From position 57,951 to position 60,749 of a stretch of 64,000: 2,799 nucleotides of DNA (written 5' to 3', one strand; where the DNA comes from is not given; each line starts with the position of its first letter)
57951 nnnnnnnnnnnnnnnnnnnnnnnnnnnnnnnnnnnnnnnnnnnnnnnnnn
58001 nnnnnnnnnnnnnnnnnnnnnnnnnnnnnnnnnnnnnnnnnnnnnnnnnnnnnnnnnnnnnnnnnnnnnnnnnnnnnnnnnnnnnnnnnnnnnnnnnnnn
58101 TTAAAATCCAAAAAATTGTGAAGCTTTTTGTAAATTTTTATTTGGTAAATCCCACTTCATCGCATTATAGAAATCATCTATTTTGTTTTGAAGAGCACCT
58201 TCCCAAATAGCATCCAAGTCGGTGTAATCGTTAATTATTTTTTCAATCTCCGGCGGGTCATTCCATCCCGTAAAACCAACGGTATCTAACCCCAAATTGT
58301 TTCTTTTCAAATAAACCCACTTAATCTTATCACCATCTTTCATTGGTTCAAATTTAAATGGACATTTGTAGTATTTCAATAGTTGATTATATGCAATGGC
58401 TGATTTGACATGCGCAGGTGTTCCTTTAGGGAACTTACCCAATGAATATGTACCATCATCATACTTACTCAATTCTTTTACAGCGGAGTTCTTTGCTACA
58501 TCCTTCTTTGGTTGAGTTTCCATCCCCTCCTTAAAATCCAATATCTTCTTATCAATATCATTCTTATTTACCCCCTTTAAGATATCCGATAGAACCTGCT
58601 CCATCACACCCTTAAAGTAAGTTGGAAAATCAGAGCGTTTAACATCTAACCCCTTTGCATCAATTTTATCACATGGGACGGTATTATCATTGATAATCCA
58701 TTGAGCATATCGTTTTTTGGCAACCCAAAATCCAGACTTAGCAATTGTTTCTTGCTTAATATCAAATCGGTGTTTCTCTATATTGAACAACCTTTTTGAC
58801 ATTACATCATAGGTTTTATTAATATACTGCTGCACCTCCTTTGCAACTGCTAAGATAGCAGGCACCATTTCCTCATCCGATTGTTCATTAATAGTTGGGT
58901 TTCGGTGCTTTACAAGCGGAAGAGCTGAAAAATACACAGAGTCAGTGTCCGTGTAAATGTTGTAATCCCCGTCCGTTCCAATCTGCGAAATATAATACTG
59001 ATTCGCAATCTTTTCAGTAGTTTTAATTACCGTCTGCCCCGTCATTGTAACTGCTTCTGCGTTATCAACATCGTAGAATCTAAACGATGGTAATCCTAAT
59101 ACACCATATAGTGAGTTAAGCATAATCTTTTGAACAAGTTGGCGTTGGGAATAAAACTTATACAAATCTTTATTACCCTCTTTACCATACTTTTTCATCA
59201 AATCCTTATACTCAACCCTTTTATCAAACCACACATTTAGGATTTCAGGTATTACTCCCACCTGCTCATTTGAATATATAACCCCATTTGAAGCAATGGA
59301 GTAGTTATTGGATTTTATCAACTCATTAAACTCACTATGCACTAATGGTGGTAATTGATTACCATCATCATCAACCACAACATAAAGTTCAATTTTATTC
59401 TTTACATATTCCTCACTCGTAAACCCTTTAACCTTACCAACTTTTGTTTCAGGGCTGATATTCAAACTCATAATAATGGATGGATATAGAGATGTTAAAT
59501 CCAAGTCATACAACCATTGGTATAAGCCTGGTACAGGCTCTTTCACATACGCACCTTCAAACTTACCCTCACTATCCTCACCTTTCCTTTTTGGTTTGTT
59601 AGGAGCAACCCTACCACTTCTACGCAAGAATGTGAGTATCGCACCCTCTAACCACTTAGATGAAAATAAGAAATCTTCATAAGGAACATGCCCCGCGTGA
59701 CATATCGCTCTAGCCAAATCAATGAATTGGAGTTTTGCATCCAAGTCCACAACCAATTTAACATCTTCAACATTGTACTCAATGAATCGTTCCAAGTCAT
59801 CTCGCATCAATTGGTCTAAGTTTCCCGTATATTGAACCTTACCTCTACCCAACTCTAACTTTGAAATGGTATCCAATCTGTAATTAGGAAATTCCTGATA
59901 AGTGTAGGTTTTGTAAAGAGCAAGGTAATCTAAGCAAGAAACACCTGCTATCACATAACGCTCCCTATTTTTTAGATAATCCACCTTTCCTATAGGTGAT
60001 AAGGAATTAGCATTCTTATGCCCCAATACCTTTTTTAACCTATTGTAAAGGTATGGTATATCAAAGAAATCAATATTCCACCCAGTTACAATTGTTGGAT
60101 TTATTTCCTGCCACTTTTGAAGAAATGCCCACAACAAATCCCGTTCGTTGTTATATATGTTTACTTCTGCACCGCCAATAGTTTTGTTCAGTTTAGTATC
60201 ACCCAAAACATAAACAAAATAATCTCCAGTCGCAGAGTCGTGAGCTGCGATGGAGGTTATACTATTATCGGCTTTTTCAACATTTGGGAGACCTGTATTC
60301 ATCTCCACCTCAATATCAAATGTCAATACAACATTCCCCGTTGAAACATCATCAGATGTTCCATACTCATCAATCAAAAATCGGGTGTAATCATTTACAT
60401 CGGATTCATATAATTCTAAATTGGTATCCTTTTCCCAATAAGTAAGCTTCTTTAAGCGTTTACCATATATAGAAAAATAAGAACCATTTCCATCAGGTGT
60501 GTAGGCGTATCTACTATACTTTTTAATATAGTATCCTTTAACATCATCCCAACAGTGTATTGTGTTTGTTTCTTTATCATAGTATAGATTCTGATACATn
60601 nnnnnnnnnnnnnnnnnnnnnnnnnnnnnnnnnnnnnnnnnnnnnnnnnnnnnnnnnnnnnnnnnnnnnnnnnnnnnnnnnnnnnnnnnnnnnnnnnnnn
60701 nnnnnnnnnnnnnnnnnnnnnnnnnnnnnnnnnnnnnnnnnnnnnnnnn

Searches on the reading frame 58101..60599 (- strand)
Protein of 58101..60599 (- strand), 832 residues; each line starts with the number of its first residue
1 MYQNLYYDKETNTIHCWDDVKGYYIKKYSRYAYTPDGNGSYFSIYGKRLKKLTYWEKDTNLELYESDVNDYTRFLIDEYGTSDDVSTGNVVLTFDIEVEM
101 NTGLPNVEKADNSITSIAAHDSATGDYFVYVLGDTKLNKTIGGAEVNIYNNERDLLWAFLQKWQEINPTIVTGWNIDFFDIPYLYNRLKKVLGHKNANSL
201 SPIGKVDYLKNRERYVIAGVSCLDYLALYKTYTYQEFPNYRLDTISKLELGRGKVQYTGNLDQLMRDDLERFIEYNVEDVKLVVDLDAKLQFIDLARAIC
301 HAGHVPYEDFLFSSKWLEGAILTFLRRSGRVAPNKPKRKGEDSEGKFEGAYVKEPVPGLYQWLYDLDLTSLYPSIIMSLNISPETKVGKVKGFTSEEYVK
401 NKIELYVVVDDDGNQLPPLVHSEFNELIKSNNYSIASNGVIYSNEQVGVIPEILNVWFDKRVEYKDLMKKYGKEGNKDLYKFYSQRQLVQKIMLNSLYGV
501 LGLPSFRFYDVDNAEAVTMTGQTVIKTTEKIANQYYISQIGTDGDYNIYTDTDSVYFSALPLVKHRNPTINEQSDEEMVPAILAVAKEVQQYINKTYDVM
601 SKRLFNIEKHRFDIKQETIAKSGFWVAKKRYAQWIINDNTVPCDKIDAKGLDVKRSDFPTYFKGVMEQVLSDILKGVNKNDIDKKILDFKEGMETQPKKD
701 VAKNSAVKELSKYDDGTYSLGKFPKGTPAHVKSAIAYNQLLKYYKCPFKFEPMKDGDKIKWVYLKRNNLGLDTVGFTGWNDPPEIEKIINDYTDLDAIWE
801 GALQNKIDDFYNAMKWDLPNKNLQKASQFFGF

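Call 12: search_protein_families(library=pfam, proteins=[window:58101-60599:-], max_evalue=0.001)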
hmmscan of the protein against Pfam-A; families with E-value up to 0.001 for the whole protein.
window:58101-60599:- (832 aa): 3 families
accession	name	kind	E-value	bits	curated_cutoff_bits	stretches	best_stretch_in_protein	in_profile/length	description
PF00136.26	DNA_pol_B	-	2.9e-41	142.1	23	1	317-731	15-383/453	DNA polymerase family B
PF03104.25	DNA_pol_B_exo1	-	9.8e-27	94.3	23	1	90-245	65-242/242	DNA polymerase family B, exonuclease domain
PF10108.15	DNA_pol_B_exo2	-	9.7e-05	22.6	24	1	150-280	35-163/213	Predicted 3'-5' exonuclease related to the exonuclease domain of PolB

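Call 17: search_dna_similar(query=window:58101-60599:-, collection=phages, mode=protein, max_rows=25)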
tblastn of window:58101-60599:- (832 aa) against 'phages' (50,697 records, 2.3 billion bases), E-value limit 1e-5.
Records with a match: 2682; places in all: 2784; records where one place covers at least 80% of the query: 2224.
Best place of each record, by identity: <60% 2682.
By first word of the organism name: Escherichia 676; Synechococcus 377; Klebsiella 333; Salmonella 201; Vibrio 136; Aeromonas 92; Shigella 89; Acinetobacter 71; Cyanophage 61; Enterobacter 59; and 69 more.
By host as written in the record: - 468; Escherichia coli 281; Klebsiella pneumoniae 115; Synechococcus 107; Synechococcus sp. 38; Aeromonas salmonicida 38; Escherichia coli O157:H7 38; Salmonella enterica 30; and 590 more.
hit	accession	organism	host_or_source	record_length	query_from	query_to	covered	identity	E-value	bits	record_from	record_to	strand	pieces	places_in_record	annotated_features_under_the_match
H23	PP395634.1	Microcystis phage Mel-JY01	Microcystis elabens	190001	1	832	100%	50.0%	0e+0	799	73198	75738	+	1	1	PolB DNA polymerase elongation subunit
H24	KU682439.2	Stenotrophomonas phage vB_SmaS-DLP_6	Stenotrophomonas maltophilia D1571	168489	28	790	92%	33.6%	2e-102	354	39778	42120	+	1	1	DNA polymerase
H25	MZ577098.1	Methylophilales phage Melnitz-3 EXVC039M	Methylophilales_sp._H5P1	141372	20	818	96%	31.9%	3e-95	333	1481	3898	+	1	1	DNA polymerase B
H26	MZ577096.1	Methylophilales phage Melnitz-2 EXVC040M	Methylophilales_sp._H5P1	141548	20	818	96%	31.9%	3e-95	333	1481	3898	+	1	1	DNA polymerase B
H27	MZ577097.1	Methylophilales phage Melnitz EXVC044M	Methylophilales_sp._H5P1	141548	20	818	96%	31.9%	3e-95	333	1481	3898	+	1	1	DNA polymerase B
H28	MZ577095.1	Methylophilales phage Melnitz-1 EXVC043M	Methylophilales_sp._H5P1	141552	20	818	96%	31.9%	3e-95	333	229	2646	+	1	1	hypothetical protein (x2)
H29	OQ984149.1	Phage C48C1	-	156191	69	831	92%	32.5%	7e-94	329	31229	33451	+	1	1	DNA polymerase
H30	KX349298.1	Cyanophage S-RIM14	Synechococcus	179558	22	818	96%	31.0%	2e-91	322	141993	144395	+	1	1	DNA polymerase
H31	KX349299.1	Cyanophage S-RIM14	Synechococcus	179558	22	818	96%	31.0%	2e-91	322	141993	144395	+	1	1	DNA polymerase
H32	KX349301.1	Cyanophage S-RIM14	Synechococcus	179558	22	818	96%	31.0%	2e-91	322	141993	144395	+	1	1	DNA polymerase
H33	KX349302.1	Cyanophage S-RIM14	Synechococcus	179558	22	818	96%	31.0%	2e-91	322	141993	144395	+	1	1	DNA polymerase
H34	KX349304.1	Cyanophage S-RIM14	Synechococcus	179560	22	818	96%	31.0%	2e-91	322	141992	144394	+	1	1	DNA polymerase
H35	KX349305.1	Cyanophage S-RIM14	Synechococcus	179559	22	818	96%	31.0%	2e-91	322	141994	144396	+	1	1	DNA polymerase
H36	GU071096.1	Synechococcus phage S-ShM2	Synechococcus sp. WH8102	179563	22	818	96%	31.0%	2e-91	322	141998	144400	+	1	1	gp43: DNA polymerase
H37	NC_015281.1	Synechococcus phage S-ShM2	Synechococcus sp. WH8102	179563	22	818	96%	31.0%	2e-91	322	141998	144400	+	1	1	gp43: DNA polymerase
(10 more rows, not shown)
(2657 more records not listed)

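Call 56: find_encoding_contigs(protein=window:58101-60599:-, flank=10000, max_places=1)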
Protein window:58101-60599:- (832 aa): 8 contigs read that carry it; 1 place shown.
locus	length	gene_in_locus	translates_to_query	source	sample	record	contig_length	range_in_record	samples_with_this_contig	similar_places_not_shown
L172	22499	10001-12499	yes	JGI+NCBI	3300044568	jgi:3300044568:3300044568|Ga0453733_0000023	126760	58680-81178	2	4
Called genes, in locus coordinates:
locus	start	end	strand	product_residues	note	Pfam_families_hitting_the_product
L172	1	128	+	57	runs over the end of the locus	PF00085:Thioredoxin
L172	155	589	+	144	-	PF01503:PRA-PH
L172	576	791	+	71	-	-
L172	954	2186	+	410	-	-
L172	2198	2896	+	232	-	-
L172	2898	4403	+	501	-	PF13522:GATase_6, PF13537:GATase_7, PF00733:Asn_synthase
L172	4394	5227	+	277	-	-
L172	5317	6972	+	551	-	-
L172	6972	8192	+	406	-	PF01555:N6_N4_Mtase (weak)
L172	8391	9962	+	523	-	-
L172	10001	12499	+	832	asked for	PF03104:DNA_pol_B_exo1, PF00136:DNA_pol_B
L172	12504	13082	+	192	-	PF14236:DruA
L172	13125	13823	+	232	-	-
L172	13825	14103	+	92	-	-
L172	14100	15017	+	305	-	PF05496:RuvB_N, PF13401:AAA_22 (faint), PF00004:AAA, PF07728:AAA_5 (faint), PF13173:AAA_14 (faint), PF13177:DNA_pol3_delta2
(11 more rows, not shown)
